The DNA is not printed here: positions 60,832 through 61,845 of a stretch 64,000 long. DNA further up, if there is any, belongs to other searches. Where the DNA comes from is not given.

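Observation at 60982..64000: Amicyanin-like cupredoxin (CxxHxxM) in the position normally occupied by the CuA subunit II gene of a haem-copper oxidase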

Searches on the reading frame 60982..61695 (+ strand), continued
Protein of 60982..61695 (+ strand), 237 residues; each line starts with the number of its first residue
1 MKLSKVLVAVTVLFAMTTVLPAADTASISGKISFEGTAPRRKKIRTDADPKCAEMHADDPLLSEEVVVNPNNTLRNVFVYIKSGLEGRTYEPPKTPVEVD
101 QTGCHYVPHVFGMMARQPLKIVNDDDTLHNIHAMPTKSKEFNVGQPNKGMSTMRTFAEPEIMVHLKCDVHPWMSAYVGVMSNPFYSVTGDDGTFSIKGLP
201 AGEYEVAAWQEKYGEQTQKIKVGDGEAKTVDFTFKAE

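Call 41: search_protein_families(library=pfam, proteins=[P0121, P0131, P0150, P0156, P0158, P0168, P0192, P0208, P0255, P0249], max_evalue=0.001)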
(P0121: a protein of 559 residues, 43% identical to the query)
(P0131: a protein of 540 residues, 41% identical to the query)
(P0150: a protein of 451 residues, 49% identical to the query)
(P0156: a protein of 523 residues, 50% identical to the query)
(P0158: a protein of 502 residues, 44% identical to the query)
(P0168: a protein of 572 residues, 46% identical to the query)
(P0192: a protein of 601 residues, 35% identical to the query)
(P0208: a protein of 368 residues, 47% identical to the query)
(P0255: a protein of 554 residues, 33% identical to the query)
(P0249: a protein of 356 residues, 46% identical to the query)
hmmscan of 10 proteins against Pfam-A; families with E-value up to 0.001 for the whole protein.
P0121 (559 aa): 5 families
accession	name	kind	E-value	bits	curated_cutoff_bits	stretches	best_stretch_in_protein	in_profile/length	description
PF13620.12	CarboxypepD_reg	-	8.1e-13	49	32.3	2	291-333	29-74/82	Carboxypeptidase regulatory-like domain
PF09430.16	EMC7_beta-sandw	-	1.6e-10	41.6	26.6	1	504-547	19-62/122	ER membrane protein complex subunit 7, beta-sandwich domain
PF13715.12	CarbopepD_reg_2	-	2.9e-09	37.3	32.2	1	285-340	19-74/88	CarboxypepD_reg-like domain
PF14686.12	fn3_3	-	7.8e-06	26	24.4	0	292-322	27-57/75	Polysaccharide lyase family 4, domain II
PF13490.11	zf-HC2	-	0.00026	21.5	22.2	1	3-36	1-34/35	Putative zinc-finger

P0131 (540 aa): 3 families
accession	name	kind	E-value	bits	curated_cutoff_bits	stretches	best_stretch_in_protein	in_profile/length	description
PF13620.12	CarboxypepD_reg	-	7.3e-09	36.3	32.3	0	486-534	32-80/82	Carboxypeptidase regulatory-like domain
PF23193.1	NOMO_3rd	-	7.2e-06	26.5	27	0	486-531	62-102/120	NOMO third transthyretin-like domain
PF17210.9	SdrD_B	-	0.00046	20.8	29.7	0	486-519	42-74/112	SdrD B-like domain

P0150 (451 aa): 3 families
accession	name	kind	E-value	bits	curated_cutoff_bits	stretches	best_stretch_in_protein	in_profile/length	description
PF00116.26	COX2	-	7.9e-11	42.4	22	1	83-157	46-113/120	Cytochrome C oxidase subunit II, periplasmic domain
PF13620.12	CarboxypepD_reg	-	2e-06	28.5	32.3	1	401-448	33-81/82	Carboxypeptidase regulatory-like domain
PF13715.12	CarbopepD_reg_2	-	0.00019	21.9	32.2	1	389-449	17-77/88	CarboxypepD_reg-like domain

P0156 (523 aa): 2 families
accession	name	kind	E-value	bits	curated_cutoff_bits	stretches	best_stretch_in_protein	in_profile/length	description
PF03626.19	COX4_pro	-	1.2e-11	45.3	28.9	1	12-82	2-71/72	Prokaryotic Cytochrome C oxidase subunit IV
PF13620.12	CarboxypepD_reg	-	2.2e-05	25.1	32.3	1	473-519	32-80/82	Carboxypeptidase regulatory-like domain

P0158 (502 aa): 6 families
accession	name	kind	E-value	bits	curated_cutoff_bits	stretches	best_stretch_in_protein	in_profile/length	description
PF02790.20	COX2_TM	-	1e-12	48.5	22.8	1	284-357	13-87/88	Cytochrome C oxidase subunit II, transmembrane domain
PF00116.26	COX2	-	4.4e-11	43.2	22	1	392-476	35-113/120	Cytochrome C oxidase subunit II, periplasmic domain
PF13620.12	CarboxypepD_reg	-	9.8e-08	32.7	32.3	1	189-236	32-80/82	Carboxypeptidase regulatory-like domain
PF13715.12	CarbopepD_reg_2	-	3.5e-06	27.4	32.2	1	187-241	26-80/88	CarboxypepD_reg-like domain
PF13473.12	Cupredoxin_1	-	6.9e-06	26.5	27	1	400-466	32-93/104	Cupredoxin-like domain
PF09430.16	EMC7_beta-sandw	-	0.00019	22.1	26.6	1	184-237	18-73/122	ER membrane protein complex subunit 7, beta-sandwich domain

P0168 (572 aa): 2 families
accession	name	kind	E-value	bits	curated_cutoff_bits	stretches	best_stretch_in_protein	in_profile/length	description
PF06181.16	Urate_ox_N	-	2.4e-73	247.6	26.9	1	303-558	3-263/295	Urate oxidase N-terminal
PF13620.12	CarboxypepD_reg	-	2.8e-05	24.8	32.3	1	209-254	32-78/82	Carboxypeptidase regulatory-like domain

P0192 (601 aa): 5 families
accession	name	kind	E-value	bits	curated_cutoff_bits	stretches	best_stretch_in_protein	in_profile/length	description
PF13620.12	CarboxypepD_reg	-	3.2e-13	50.3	32.3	1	540-584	22-70/82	Carboxypeptidase regulatory-like domain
PF09430.16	EMC7_beta-sandw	-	1.1e-08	35.7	26.6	0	541-571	18-48/122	ER membrane protein complex subunit 7, beta-sandwich domain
PF13715.12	CarbopepD_reg_2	-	6.7e-07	29.7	32.2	0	534-578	16-60/88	CarboxypepD_reg-like domain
PF14686.12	fn3_3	-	2.4e-06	27.7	24.4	0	540-568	23-51/75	Polysaccharide lyase family 4, domain II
PF23193.1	NOMO_3rd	-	0.00059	20.3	27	0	261-312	62-100/120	NOMO third transthyretin-like domain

P0208 (368 aa): 3 families
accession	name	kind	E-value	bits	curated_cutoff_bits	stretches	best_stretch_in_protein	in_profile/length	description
PF13620.12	CarboxypepD_reg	-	1.6e-08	35.2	32.3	1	318-363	31-77/82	Carboxypeptidase regulatory-like domain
PF14686.12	fn3_3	-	1.5e-05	25.1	24.4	1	313-358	23-69/75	Polysaccharide lyase family 4, domain II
PF13715.12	CarbopepD_reg_2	-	9.2e-05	22.8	32.2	1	319-361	28-70/88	CarboxypepD_reg-like domain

P0255 (554 aa): 3 families
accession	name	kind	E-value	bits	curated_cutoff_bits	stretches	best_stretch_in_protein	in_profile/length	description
PF13620.12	CarboxypepD_reg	-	9.2e-12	45.6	32.3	1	502-550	33-81/82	Carboxypeptidase regulatory-like domain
PF14686.12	fn3_3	-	4.5e-06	26.8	24.4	0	504-545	31-74/75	Polysaccharide lyase family 4, domain II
PF13715.12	CarbopepD_reg_2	-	0.00041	20.8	32.2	0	502-551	29-77/88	CarboxypepD_reg-like domain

P0249 (356 aa): 2 families
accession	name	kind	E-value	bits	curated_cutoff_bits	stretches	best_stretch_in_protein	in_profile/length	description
PF13620.12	CarboxypepD_reg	-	1.3e-08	35.5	32.3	1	306-344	32-71/82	Carboxypeptidase regulatory-like domain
PF13715.12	CarbopepD_reg_2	-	0.00039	20.8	32.2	1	297-345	19-67/88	CarboxypepD_reg-like domain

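Call 44: search_protein_families(library=pfam, proteins=[L077:8555-9769:+, L077:6505-7965:+, L080:8172-9896:+, L076:9034-9858:+, L076:6786-8645:+, L061:7362-9752:+, L061:6787-7365:+, L084:9479-9892:+, L084:9086-9436:+, L014:7720-9858:+], max_evalue=0.001)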
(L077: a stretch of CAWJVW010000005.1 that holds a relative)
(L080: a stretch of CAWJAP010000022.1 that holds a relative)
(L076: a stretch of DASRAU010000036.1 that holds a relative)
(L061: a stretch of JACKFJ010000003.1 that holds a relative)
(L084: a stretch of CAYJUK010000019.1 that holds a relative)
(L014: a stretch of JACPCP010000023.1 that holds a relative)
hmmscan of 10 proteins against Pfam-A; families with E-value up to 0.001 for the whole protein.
L077:8555-9769:+ (404 aa): 0 families

L077:6505-7965:+ (486 aa): 1 family
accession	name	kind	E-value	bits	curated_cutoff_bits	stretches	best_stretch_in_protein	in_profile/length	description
PF03916.19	NrfD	-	7.8e-22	78.7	25.8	1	79-400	8-309/313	Polysulphide reductase, NrfD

L080:8172-9896:+ (574 aa): 0 families

L076:9034-9858:+ (274 aa): 0 families

L076:6786-8645:+ (619 aa): 1 family
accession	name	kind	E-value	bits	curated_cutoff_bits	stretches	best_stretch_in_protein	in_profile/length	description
PF11821.13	ActD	-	5.3e-63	212.1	25.7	1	447-614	1-169/170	Alternative complex III, ActD subunit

L061:7362-9752:+ (796 aa): 6 families
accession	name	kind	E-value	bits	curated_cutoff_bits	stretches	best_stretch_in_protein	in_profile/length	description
PF12034.13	YfbK_C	-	3.1e-71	239.8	25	1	576-766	1-184/184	Uncharacterized protein YfbK, C-terminal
PF12450.13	vWF_A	-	2e-41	140.3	25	1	291-382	2-93/94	von Willebrand factor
PF00092.34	VWA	-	2.9e-18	67.1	23.8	1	400-565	1-167/174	von Willebrand factor type A domain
PF13519.12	VWA_2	-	1.7e-16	61.2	27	1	401-505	1-106/107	von Willebrand factor type A domain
PF13768.12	VWA_3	-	1.1e-10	42.2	27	1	400-557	2-153/155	von Willebrand factor type A domain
PF13490.11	zf-HC2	-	4.5e-09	36.7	22.2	1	7-38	4-35/35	Putative zinc-finger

L061:6787-7365:+ (192 aa): 4 families
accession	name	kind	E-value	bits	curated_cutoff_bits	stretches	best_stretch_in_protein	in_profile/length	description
PF08281.18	Sigma70_r4_2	-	1.6e-17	63.3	25.7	1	129-179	4-54/54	Sigma-70, region 4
PF04542.20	Sigma70_r2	-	2.9e-16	59.4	24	1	24-89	2-69/71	Sigma-70 region 2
PF04545.22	Sigma70_r4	-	1.6e-09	37.6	24.1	1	132-180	1-49/50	Sigma-70, region 4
PF07638.17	Sigma70_ECF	-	3.7e-05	24.1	21.1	1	7-181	6-181/185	ECF sigma factor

L084:9479-9892:+ (137 aa): 0 families

L084:9086-9436:+ (116 aa): 0 families

L014:7720-9858:+ (712 aa): 2 families
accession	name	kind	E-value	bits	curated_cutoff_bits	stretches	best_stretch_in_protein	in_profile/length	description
PF01077.27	NIR_SIR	-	4.2e-49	166.5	27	2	127-281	1-153/158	Nitrite and sulphite reductase 4Fe-4S domain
PF03460.22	NIR_SIR_ferr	-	1.2e-30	105.5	24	2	52-118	1-68/69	Nitrite/Sulfite reductase ferredoxin-like half domain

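Call 48: search_protein_families(library=pfam, proteins=[L076:251-1546:+, L076:2402-3619:+, L076:3956-5932:+, L076:8171-9850:+, L077:1134-2681:+, L077:2694-4112:+, L077:3938-5440:+, L077:5483-6391:+, L077:7764-8558:+, L076:5706-6575:+], max_evalue=0.001)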
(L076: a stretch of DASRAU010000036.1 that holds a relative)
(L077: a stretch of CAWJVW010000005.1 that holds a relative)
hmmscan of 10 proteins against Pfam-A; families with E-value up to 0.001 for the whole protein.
L076:251-1546:+ (431 aa): 0 families

L076:2402-3619:+ (405 aa): 0 families

L076:3956-5932:+ (658 aa): 13 families
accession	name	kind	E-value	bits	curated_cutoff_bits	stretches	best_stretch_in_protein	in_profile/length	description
PF07719.23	TPR_2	-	1.2e-16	59.8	27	1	500-526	7-33/34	Tetratricopeptide repeat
PF13414.12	TPR_11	-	3.6e-13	49.4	26.8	1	506-542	6-42/42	TPR repeat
PF13432.12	TPR_16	-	1.7e-11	44.8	32.7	2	500-554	3-56/65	Tetratricopeptide repeat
PF14559.12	TPR_19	-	2.2e-11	44.4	25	1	505-549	2-46/68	Tetratricopeptide repeat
PF13181.12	TPR_8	-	1.5e-10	40.8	25.7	0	464-491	5-32/34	Tetratricopeptide repeat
PF00515.34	TPR_1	-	1.8e-10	40.6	27.8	0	498-527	5-34/34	Tetratricopeptide repeat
PF13431.12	TPR_17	-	1.5e-07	31.6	24.4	0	517-548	2-33/34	Tetratricopeptide repeat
PF13428.12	TPR_14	-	3.8e-07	30.6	23.5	0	500-535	7-42/44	Tetratricopeptide repeat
PF13424.12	TPR_12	-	4.2e-06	27.3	30.1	1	462-524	5-75/77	Tetratricopeptide repeat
PF13174.12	TPR_6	-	5e-06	27.3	26.3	0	500-525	6-31/33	Tetratricopeptide repeat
PF13176.12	TPR_7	-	2.7e-05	24.3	27.9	0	499-524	4-29/36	Tetratricopeptide repeat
PF13231.12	PMT_2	-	6.1e-05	23.7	26.1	1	61-202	2-133/160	Dolichyl-phosphate-mannose-protein mannosyltransferase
PF24575.1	TPR_Slam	-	7.8e-05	23.5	35.2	1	501-548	54-101/104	Surface lipoprotein assembly modifier, N-terminal TPR repeats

L076:8171-9850:+ (559 aa): 0 families

L077:1134-2681:+ (515 aa): 4 families
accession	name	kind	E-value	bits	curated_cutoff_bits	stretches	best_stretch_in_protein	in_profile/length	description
PF01262.27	AlaDh_PNT_C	-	1.6e-67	227.5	23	1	149-373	1-213/214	Alanine dehydrogenase/PNT, C-terminal domain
PF05222.21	AlaDh_PNT_N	-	2.7e-47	160.9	30.4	1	4-145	1-136/136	Alanine dehydrogenase/PNT, N-terminal domain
PF12769.12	PNTB_4TM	-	1.7e-35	121.8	26.2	1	431-515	1-85/85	4TM region of pyridine nucleotide transhydrogenase, mitoch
PF02826.25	2-Hacid_dh_C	-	0.00087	19.1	25.1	0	166-221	29-84/178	D-isomer specific 2-hydroxyacid dehydrogenase, NAD binding domain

L077:2694-4112:+ (472 aa): 1 family
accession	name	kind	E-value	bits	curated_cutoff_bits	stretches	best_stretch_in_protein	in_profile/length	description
PF02233.22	PNTB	-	6.4e-195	648.9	31.7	1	7-461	2-455/456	NAD(P) transhydrogenase beta subunit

L077:3938-5440:+ (500 aa): 10 families
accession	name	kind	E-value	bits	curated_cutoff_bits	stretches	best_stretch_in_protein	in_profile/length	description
PF01593.30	Amino_oxidase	-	1.3e-62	213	19.8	1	75-494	1-442/443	Flavin containing amine oxidoreductase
PF13450.12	NAD_binding_8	-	1e-10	42.2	21.9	1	70-138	1-68/68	NAD(P)-binding Rossmann-like domain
PF12831.13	FAD_oxidored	-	1.3e-08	35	27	1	68-138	2-64/416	FAD dependent oxidoreductase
PF01494.25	FAD_binding_3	-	2e-08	34.3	22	1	66-98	2-34/349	FAD binding domain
PF07992.20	Pyr_redox_2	-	1.1e-05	25.5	26.1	0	58-101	142-178/291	Pyridine nucleotide-disulphide oxidoreductase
PF00070.33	Pyr_redox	-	4.9e-05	24.2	22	0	67-101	1-35/82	Pyridine nucleotide-disulphide oxidoreductase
PF01266.30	DAO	-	9.1e-05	22.6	27.9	0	67-313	1-200/353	FAD dependent oxidoreductase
PF03486.20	HI0933_like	-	9.9e-05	22.3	50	0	67-104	2-39/244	HI0933-like protein Rossmann domain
PF01946.23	Thi4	-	0.00022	21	26.2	1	68-105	20-58/235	Thi4 family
PF00890.30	FAD_binding_2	-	0.00048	19.9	20.4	1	68-102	2-36/414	FAD binding domain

L077:5483-6391:+ (302 aa): 1 family
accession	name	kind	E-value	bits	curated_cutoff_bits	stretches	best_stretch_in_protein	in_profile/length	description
PF06778.18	Chlor_dismutase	-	7.7e-53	179.4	25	1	101-287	4-187/189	Chlorite dismutase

L077:7764-8558:+ (264 aa): 1 family
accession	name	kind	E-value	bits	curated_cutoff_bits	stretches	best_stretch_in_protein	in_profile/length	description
PF11821.13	ActD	-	5.2e-68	228.4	25.7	1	92-259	1-169/170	Alternative complex III, ActD subunit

L076:5706-6575:+ (289 aa): 1 family
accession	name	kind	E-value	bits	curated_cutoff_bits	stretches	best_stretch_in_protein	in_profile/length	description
PF13590.11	DUF4136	-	8.3e-34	117.7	32.8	1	125-275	2-152/152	Domain of unknown function (DUF4136)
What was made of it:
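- In L076 and L077, NrfD-like and ActD genes lie upstream instead, separated from the module by an unassigned ORF (calls 44, 48).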

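Call 61: search_protein_families(library=pfam, proteins=[L011:10234-12186:+, L011:12299-13558:+, L056:10779-11351:+, L056:11430-13190:+, L056:8751-9371:+, L051:6942-10106:+, L057:5667-8942:+, L069:9133-9711:+, L034:8207-9610:+, L052:6123-6725:+], max_evalue=0.001)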
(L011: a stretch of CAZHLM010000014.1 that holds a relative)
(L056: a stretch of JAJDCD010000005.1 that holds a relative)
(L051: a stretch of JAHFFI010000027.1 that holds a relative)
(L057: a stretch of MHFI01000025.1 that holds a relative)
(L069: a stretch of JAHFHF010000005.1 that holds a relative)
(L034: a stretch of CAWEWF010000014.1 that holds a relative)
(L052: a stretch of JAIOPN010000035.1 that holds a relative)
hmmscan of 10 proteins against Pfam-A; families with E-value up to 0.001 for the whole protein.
L011:10234-12186:+ (650 aa): 1 family
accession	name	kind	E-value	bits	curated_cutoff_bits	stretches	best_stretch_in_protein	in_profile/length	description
PF13372.12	Alginate_exp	-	8.5e-62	209.6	25.2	1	204-636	10-391/395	Alginate export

L011:12299-13558:+ (419 aa): 5 families
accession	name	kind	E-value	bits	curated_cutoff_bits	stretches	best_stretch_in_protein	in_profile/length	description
PF00198.28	2-oxoacid_dh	-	3.5e-83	279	23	1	190-411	5-225/232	2-oxoacid dehydrogenases acyltransferase (catalytic domain)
PF00364.28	Biotin_lipoyl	-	2.5e-19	69.3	22.1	1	2-73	2-72/73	Biotin-requiring enzyme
PF02817.22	E3_binding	-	5e-13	49.5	23.7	1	121-156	1-36/36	e3 binding domain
PF13533.13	Biotin_lipoyl_2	-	0.00029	21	29.8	0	14-38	8-32/32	Biotin-lipoyl like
PF13437.12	HlyD_3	-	0.00055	21.1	22.2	0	45-79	1-35/106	HlyD family secretion protein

L056:10779-11351:+ (190 aa): 3 families
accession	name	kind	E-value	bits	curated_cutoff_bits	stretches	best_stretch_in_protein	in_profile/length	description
PF01132.26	EFP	-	3.4e-16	59.4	27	1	72-124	3-54/54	Elongation factor P (EF-P) OB domain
PF09285.17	Elong-fact-P_C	-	2.7e-15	56.2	25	1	132-187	1-56/56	Elongation factor P, C-terminal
PF08207.18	EFP_N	-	1.7e-13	50.8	23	1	3-61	1-57/58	Elongation factor P (EF-P) KOW-like domain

L056:11430-13190:+ (586 aa): 2 families
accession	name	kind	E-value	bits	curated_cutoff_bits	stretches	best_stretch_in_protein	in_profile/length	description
PF00821.23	PEPCK_GTP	-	3.8e-162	539.5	23.8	1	229-583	1-356/357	Phosphoenolpyruvate carboxykinase C-terminal P-loop domain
PF17297.7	PEPCK_N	-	9e-82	274.4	23.8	1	16-224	1-217/218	Phosphoenolpyruvate carboxykinase N-terminal domain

L056:8751-9371:+ (206 aa): 3 families
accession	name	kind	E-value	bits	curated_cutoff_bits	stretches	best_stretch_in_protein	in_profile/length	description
PF13462.12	Thioredoxin_4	-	4.2e-24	86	23.2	1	38-200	4-163/165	Thioredoxin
PF01323.26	DSBA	-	4.6e-18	66.1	25.6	2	98-199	92-189/191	DSBA-like thioredoxin domain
PF13743.12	Thioredoxin_5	-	0.00071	19.8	27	0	99-185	78-166/186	Thioredoxin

L051:6942-10106:+ (1054 aa): 3 families
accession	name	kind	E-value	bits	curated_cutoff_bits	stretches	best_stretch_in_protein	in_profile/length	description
PF02867.20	Ribonuc_red_lgC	-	4.1e-141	471.6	23.9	2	189-655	1-458/523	Ribonucleotide reductase, barrel domain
PF08471.15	Ribonuc_red_2_N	-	1.1e-25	90.3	27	1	54-139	1-103/103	Class II vitamin B12-dependent ribonucleotide reductase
PF12637.14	TSCPD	-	2.4e-10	41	22.8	1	864-958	6-86/88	TSCPD domain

L057:5667-8942:+ (1091 aa): 3 families
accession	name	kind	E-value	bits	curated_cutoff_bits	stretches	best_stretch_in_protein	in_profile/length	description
PF02867.20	Ribonuc_red_lgC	-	6e-139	464.5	23.9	2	223-691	1-460/523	Ribonucleotide reductase, barrel domain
PF08471.15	Ribonuc_red_2_N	-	2.9e-25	88.9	27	1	88-173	1-103/103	Class II vitamin B12-dependent ribonucleotide reductase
PF12637.14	TSCPD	-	1.3e-10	41.9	22.8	1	898-992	6-86/88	TSCPD domain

L069:9133-9711:+ (192 aa): 0 families

L034:8207-9610:+ (467 aa): 20 families
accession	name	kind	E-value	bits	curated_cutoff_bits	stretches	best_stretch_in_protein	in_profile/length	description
PF00515.34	TPR_1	-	3.6e-29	99.8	27.8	3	421-449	3-31/34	Tetratricopeptide repeat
PF07719.23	TPR_2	-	7.9e-29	97.8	27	2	144-176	2-34/34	Tetratricopeptide repeat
PF14559.12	TPR_19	-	5.7e-23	81.5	25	2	132-180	14-62/68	Tetratricopeptide repeat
PF13181.12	TPR_8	-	2.5e-21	74.4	25.7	1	144-176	2-34/34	Tetratricopeptide repeat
PF13428.12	TPR_14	-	1.6e-19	68.9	23.5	1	145-180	3-38/44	Tetratricopeptide repeat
PF13432.12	TPR_16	-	3.6e-18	66.1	32.7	0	239-277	22-59/65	Tetratricopeptide repeat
PF13174.12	TPR_6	-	7.7e-18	64.3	26.3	1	145-175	2-32/33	Tetratricopeptide repeat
PF13424.12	TPR_12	-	1.8e-17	63.7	30.1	1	351-409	7-73/77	Tetratricopeptide repeat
PF13431.12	TPR_17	-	1.9e-17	62.4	24.4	0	133-164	3-34/34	Tetratricopeptide repeat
PF13176.12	TPR_7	-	3.5e-15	55.2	27.9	0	254-275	5-26/36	Tetratricopeptide repeat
PF13414.12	TPR_11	-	4.4e-12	45.9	26.8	1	151-179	2-30/42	TPR repeat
PF13371.12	TPR_9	-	8.9e-12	45.3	35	0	338-380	20-63/73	Tetratricopeptide repeat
PF12895.13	ANAPC3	-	1.1e-08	35.6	27.2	0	91-168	5-81/82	Anaphase-promoting complex, cyclosome, subunit 3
PF13374.12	TPR_10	-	1.1e-07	32.1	27.5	0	254-272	8-26/42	Tetratricopeptide repeat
PF14561.12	TPR_20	-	3.4e-07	30.9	25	0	331-406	6-83/90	Tetratricopeptide repeat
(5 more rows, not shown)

L052:6123-6725:+ (200 aa): 0 families
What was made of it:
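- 15 loci are stand-alone (call 61).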
